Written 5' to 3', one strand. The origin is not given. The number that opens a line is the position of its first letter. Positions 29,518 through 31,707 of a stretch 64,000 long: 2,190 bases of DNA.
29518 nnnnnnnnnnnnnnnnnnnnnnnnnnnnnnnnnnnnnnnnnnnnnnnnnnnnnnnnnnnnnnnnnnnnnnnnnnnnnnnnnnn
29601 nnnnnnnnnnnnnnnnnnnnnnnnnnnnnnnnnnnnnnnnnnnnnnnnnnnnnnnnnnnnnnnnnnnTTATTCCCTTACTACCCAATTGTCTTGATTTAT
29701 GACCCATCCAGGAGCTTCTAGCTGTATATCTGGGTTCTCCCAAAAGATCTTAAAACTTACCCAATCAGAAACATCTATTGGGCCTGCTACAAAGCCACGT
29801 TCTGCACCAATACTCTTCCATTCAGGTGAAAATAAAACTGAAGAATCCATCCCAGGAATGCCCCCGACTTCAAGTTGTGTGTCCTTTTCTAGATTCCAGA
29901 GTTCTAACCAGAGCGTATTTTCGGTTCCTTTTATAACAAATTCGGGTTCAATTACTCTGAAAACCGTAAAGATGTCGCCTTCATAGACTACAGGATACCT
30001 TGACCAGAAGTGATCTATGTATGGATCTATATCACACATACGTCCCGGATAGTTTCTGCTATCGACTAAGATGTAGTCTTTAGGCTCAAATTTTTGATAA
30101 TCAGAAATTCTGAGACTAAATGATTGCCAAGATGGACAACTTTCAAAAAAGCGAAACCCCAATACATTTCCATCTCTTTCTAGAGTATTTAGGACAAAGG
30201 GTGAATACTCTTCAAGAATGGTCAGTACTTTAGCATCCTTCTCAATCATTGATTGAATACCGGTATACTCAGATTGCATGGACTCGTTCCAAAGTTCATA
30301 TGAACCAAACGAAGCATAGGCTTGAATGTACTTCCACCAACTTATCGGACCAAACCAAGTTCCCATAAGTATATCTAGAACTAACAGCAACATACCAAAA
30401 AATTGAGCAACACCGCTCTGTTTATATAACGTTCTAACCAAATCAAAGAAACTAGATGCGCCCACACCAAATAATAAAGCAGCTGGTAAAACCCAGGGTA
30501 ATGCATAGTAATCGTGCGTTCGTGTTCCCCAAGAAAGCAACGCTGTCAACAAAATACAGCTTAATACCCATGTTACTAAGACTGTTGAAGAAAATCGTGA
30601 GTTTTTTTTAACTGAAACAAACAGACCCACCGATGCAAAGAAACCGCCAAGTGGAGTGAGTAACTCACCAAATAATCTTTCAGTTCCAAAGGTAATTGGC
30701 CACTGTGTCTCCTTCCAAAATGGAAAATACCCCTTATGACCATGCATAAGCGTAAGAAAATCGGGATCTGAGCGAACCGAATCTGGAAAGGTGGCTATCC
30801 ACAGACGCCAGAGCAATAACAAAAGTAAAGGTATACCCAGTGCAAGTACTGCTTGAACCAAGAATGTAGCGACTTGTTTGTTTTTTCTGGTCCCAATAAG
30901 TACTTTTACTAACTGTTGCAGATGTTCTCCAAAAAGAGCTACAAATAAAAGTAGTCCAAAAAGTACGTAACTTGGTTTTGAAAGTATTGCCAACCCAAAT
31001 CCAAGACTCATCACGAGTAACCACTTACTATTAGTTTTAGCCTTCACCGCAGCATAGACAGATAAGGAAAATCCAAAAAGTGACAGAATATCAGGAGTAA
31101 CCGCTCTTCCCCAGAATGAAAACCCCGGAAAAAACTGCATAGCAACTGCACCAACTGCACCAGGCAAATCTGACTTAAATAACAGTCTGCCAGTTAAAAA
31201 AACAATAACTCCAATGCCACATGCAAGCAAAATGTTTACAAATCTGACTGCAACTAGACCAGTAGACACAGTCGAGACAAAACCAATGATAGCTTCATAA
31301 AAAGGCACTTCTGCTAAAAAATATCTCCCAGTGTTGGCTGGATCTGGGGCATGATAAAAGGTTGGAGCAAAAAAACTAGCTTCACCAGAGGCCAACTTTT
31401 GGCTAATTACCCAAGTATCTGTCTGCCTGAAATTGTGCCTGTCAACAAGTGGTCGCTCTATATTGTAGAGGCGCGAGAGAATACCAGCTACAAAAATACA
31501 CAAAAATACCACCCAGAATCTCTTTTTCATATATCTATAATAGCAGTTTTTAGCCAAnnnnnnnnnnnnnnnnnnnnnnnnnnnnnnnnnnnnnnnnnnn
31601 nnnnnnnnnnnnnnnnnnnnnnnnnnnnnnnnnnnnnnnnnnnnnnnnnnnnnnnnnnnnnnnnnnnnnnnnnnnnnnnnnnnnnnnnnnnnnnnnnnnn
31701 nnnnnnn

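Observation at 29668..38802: Surface glycosylation module: GtrB-like polyprenyl-P glycosyltransferase + two GT-C-type membrane proteins + GT2 + LTD and VanZ proteins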

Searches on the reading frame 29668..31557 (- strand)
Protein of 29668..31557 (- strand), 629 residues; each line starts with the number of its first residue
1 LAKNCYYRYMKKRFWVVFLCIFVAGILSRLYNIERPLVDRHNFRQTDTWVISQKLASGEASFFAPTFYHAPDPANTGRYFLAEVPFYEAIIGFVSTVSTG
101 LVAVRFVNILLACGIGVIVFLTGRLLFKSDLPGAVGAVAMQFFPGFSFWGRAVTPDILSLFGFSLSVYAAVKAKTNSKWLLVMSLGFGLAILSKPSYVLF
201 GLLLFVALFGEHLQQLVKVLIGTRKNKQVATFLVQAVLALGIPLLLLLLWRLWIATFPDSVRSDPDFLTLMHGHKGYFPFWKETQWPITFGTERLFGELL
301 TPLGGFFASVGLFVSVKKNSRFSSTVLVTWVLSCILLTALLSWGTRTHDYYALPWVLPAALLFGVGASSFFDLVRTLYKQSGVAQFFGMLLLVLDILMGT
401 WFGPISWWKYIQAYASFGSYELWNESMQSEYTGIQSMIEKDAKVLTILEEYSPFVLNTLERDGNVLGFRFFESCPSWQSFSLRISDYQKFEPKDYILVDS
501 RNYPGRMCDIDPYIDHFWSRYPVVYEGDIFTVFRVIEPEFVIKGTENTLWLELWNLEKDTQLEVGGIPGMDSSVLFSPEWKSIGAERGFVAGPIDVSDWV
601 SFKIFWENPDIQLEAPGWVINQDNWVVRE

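Call 4: search_protein_families(library=pfam, proteins=[window:29668-31557:-], max_evalue=0.01)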
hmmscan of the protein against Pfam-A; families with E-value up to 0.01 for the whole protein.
window:29668-31557:- (629 aa): 2 families
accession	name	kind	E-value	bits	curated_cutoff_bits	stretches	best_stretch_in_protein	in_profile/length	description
PF13231.12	PMT_2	-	3.6e-12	47.2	26.1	1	85-217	4-138/160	Dolichyl-phosphate-mannose-protein mannosyltransferase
PF02366.24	PMT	-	4e-08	33.5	22.7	1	92-251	73-237/245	Dolichyl-phosphate-mannose-protein mannosyltransferase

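Call 5: search_protein_families(library=ncbifam, proteins=[window:29668-31557:-], max_evalue=0.01)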
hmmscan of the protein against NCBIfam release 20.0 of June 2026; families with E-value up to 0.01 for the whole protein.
window:29668-31557:- (629 aa): 0 families

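Call 25: search_solved_structures(query=window:29668-31557:-, max_evalue=1, show_alignments=1)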
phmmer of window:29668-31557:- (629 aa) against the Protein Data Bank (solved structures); distinct sequences matched with E-value up to 1: 2.
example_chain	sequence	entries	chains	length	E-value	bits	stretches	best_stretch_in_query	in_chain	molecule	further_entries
36za_o8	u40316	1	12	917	0.67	11.8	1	496-552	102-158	Virion structural protein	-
11ed_J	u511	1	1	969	0.72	11.7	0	496-552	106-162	Portal Protein gp36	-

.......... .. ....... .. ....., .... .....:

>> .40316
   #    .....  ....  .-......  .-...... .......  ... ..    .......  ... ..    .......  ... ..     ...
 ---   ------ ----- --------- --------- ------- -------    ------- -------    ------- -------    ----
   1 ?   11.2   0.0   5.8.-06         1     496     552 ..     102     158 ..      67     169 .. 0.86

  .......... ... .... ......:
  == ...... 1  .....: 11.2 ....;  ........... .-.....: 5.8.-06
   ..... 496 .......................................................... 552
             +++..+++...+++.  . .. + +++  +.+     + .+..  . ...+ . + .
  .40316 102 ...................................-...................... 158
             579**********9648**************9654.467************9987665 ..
